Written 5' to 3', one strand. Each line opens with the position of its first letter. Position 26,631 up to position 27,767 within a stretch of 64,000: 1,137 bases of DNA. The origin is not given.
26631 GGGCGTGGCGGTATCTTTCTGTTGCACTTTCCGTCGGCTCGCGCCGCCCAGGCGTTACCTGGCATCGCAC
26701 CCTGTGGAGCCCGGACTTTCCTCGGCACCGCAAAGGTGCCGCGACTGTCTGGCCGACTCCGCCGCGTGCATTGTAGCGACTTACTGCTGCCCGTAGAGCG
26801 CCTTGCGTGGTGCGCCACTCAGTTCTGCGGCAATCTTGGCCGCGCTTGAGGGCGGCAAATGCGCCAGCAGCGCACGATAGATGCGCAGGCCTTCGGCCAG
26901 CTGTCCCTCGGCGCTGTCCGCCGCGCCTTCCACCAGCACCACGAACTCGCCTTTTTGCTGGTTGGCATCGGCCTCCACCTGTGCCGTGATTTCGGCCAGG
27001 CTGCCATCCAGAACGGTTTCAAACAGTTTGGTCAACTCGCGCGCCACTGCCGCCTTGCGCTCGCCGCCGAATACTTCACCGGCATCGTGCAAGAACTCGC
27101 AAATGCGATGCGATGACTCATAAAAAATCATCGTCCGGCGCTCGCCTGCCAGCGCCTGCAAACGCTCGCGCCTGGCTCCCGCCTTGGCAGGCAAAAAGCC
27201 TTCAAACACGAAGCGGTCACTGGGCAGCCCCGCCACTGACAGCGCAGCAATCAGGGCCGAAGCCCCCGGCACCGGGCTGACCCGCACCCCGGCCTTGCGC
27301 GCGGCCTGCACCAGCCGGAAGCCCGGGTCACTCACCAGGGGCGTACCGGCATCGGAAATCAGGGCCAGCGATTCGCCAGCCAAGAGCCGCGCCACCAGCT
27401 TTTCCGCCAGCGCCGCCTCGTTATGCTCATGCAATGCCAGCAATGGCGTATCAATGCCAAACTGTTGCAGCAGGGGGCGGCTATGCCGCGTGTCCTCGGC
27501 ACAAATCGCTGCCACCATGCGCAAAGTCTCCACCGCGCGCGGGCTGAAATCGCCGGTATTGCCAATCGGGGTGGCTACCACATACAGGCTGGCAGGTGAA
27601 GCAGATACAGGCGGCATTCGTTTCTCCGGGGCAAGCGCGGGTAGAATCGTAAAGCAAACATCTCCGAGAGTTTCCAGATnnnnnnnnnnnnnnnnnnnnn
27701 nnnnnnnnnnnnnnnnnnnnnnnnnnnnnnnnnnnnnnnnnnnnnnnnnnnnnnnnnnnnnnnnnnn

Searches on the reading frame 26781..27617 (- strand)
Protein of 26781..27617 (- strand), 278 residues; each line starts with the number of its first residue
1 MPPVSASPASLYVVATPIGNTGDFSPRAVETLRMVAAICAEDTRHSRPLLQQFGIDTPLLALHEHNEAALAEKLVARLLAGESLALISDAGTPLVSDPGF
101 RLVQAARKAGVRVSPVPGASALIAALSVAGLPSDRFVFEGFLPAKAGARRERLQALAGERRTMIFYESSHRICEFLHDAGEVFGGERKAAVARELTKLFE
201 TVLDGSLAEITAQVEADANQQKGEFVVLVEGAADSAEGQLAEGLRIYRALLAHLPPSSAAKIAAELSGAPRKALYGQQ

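Call 6: search_protein_families(library=pfam, proteins=[window:26781-27617:-])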
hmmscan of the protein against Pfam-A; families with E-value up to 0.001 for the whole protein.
window:26781-27617:- (278 aa): 2 families
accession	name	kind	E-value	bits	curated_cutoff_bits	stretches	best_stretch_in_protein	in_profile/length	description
PF00590.25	TP_methylase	-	5.1e-33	115.2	27.8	1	11-210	2-211/212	Tetrapyrrole (Corrin/Porphyrin) Methylases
PF23016.2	RsmI_C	-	1.6e-12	47.5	27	1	240-275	4-39/46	RsmI C-terminal HTH domain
